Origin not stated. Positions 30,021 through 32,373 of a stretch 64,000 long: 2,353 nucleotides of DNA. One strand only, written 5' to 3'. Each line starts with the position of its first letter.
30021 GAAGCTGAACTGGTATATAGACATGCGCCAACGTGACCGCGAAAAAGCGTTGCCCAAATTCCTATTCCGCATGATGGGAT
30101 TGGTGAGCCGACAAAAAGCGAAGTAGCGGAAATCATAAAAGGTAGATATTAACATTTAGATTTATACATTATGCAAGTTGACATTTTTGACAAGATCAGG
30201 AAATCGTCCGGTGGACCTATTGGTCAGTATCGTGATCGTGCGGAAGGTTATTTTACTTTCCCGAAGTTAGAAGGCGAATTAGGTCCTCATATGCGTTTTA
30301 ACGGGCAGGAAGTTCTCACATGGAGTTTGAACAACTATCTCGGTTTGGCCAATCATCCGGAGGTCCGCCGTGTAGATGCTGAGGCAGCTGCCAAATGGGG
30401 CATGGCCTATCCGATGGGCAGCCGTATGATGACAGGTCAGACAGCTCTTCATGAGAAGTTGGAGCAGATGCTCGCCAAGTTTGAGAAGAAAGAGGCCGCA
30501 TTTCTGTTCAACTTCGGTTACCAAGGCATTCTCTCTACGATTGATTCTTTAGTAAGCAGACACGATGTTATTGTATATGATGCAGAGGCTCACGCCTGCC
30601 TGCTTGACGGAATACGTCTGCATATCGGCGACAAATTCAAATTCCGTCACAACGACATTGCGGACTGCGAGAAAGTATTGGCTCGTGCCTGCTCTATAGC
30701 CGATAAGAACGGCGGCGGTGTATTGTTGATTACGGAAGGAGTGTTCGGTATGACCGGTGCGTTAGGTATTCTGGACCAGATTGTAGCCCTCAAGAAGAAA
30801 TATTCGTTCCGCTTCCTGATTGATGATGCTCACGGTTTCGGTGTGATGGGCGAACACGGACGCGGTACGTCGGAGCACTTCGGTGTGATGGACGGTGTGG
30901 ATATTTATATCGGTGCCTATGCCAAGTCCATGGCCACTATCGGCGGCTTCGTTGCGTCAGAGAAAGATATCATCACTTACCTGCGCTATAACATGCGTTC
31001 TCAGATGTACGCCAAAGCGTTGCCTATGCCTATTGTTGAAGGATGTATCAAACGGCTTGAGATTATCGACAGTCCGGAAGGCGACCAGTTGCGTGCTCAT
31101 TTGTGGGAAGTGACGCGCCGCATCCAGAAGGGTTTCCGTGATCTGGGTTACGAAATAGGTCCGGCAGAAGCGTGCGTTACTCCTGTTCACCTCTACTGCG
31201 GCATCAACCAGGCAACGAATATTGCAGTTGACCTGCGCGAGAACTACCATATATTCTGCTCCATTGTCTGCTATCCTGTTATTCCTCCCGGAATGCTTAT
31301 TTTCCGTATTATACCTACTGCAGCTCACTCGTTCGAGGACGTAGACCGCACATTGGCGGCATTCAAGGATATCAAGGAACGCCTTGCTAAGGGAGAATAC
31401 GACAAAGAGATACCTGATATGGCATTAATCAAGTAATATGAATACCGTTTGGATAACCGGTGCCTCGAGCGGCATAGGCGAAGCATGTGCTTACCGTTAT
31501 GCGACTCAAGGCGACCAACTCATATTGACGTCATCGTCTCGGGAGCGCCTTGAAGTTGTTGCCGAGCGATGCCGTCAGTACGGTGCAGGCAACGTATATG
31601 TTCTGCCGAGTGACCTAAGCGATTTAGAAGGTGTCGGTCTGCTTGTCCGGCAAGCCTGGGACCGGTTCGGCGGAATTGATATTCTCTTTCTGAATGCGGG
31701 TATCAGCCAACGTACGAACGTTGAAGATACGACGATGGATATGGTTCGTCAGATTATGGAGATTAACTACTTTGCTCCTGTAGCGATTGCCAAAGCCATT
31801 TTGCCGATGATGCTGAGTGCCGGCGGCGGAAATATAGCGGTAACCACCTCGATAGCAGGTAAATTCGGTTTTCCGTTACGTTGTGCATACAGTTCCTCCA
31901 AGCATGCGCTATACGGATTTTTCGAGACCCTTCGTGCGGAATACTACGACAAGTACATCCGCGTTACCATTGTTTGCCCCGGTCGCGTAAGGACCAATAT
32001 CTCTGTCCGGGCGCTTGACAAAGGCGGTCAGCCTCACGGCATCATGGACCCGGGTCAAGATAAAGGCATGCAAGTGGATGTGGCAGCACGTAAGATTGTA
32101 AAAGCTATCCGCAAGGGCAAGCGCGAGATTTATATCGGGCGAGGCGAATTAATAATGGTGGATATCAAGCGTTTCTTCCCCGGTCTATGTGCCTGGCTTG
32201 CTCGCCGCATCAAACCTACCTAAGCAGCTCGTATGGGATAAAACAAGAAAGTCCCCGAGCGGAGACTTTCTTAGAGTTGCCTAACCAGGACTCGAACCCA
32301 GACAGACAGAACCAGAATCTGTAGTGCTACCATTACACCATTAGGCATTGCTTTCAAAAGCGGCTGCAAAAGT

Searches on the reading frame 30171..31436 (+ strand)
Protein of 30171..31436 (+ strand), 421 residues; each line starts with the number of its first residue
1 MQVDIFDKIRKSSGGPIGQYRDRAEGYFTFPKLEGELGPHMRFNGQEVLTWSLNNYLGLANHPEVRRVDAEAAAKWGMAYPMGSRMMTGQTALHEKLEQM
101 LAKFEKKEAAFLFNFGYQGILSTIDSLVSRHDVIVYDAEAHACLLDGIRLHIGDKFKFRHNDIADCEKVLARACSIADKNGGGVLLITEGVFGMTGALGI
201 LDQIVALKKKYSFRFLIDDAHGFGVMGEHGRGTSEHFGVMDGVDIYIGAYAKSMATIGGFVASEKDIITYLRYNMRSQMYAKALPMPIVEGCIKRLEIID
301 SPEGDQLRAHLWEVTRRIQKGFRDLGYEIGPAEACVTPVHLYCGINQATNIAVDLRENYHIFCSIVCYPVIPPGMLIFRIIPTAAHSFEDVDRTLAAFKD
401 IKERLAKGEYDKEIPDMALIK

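Call 6: search_protein_families(library=pfam, proteins=[window:30171-31436:+], max_evalue=0.01)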
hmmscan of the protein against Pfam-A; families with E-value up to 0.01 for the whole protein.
window:30171-31436:+ (421 aa): 1 family
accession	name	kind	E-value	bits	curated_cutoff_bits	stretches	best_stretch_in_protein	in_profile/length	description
PF00155.27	Aminotran_1_2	-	1e-32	114.2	19.7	1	47-397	2-360/361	Aminotransferase class I and II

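Call 60: search_protein_families(library=ncbifam, proteins=[window:30171-31436:+], max_evalue=0.1)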
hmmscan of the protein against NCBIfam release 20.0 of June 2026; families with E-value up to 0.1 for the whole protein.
window:30171-31436:+ (421 aa): 16 families
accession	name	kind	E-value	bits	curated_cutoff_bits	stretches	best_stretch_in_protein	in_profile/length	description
NF005394.0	PRK06939.1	equivalog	1.4e-84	284.1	460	1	31-405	26-394/397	glycine C-acetyltransferase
TIGR01825.1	gly_Cac_T_rel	subfamily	8.7e-84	281.4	535.4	1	27-403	14-380/385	BioF/Kbl family PLP-dependent acyltransferase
NF047600.1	SerpalmtaseCFB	equivalog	7e-83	278.5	640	1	27-404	24-391/395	serine palmitoyltransferase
TIGR00858.1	bioF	equivalog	2.1e-80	270.2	426.45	1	37-398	12-364/365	8-amino-7-oxononanoate synthase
NF047599.1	SerpalmtaseBetaP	equivalog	2.2e-76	257.1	500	1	42-405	39-393/394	serine palmitoyltransferase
TIGR01822.1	2am3keto_CoA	equivalog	3.1e-71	240.4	493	1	38-404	29-389/393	glycine C-acetyltransferase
NF047603.1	SerpalmtaseAlphaP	equivalog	4e-58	197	670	1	44-400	43-391/399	serine palmitoyltransferase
TIGR01821.1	5aminolev_synth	equivalog_domain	7.8e-57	192.9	338.55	1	45-406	44-398/402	5-aminolevulinate synthase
NF005526.0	PRK07179.1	equivalog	6.3e-44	150.2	428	1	45-404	53-398/407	alpha-hydroxyketone-type quorum-sensing autoinducer synthase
NF004608.1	PRK05937.1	equivalog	7.9e-31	107.2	399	1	82-322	44-279/366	8-amino-7-oxononanoate synthase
NF005697.0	PRK07505.1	subfamily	3.2e-26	91.9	342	1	29-404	31-401/405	hypothetical protein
NF004627.0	PRK05968.1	subfamily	0.0069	15.3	508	1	95-135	66-106/389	hypothetical protein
NF005695.0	PRK07503.1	equivalog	0.0078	14.9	666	1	95-171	68-145/403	methionine gamma-lyase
TIGR01328.1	met_gam_lyase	equivalog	0.053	12.4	549.7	1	95-146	62-113/391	methionine gamma-lyase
TIGR01464.1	hemE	equivalog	0.089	11.8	302.95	0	85-124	286-324/338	uroporphyrinogen decarboxylase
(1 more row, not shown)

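Call 99: find_encoding_contigs(protein=window:30171-31436:+, flank=6000, max_places=10)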
Protein window:30171-31436:+ (421 aa): 6 contigs read that carry it; 4 places shown.
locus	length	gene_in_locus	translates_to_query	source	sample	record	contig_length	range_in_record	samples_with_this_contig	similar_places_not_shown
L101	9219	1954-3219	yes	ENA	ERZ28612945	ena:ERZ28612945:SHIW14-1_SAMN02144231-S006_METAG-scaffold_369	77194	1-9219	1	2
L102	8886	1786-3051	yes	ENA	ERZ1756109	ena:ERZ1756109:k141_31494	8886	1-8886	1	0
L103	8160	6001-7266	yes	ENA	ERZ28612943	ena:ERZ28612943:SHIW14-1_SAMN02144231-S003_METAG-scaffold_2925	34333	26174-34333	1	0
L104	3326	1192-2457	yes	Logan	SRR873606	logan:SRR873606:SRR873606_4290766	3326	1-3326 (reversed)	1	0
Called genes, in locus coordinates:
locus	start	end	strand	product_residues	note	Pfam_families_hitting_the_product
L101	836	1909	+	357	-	PF13669:Glyoxalase_4 (faint), PF00903:Glyoxalase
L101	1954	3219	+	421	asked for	PF00155:Aminotran_1_2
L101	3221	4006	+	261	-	PF00106:adh_short, PF08659:KR, PF13561:adh_short_C2, PF23441:SDR (weak)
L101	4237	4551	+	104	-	PF01883:FeS_assembly_P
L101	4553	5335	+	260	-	PF00149:Metallophos (weak)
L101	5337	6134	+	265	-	PF01503:PRA-PH (faint), PF03819:MazG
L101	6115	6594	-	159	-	-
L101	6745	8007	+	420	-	PF00675:Peptidase_M16, PF05193:Peptidase_M16_C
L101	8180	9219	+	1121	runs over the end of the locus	PF13620:CarboxypepD_reg, PF13715:CarbopepD_reg_2, PF07715:Plug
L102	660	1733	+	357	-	PF13669:Glyoxalase_4 (faint), PF00903:Glyoxalase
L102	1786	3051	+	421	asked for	PF00155:Aminotran_1_2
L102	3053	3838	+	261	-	PF00106:adh_short, PF08659:KR, PF13561:adh_short_C2, PF23441:SDR (weak)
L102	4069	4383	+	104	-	PF01883:FeS_assembly_P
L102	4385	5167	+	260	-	PF00149:Metallophos (weak)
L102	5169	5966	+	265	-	PF01503:PRA-PH (faint), PF03819:MazG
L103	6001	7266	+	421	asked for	PF00155:Aminotran_1_2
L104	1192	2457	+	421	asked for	PF00155:Aminotran_1_2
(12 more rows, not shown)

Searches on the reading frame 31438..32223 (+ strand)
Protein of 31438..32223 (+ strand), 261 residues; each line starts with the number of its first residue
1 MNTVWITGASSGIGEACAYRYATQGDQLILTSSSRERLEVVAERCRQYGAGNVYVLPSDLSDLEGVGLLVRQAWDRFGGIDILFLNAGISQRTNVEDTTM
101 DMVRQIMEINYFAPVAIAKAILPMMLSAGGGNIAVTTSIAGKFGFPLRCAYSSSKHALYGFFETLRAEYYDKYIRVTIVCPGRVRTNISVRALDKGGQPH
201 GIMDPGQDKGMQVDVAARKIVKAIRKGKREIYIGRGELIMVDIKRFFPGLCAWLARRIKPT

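Call 6: search_protein_families(library=pfam, proteins=[window:31438-32223:+], max_evalue=0.01)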
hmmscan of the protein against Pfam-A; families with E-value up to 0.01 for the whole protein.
window:31438-32223:+ (261 aa): 4 families
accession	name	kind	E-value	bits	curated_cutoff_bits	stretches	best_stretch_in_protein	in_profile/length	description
PF00106.31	adh_short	-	1.2e-49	168.9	26.6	1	3-190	2-188/195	short chain dehydrogenase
PF13561.12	adh_short_C2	-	2.9e-34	119.1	27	1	8-191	1-183/236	Enoyl-(Acyl carrier protein) reductase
PF08659.16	KR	-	3.7e-09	37.2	22.6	1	3-167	2-165/180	KR domain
PF23441.1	SDR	-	2.9e-06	27.3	27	1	3-191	9-201/258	SDR-like rossmann domain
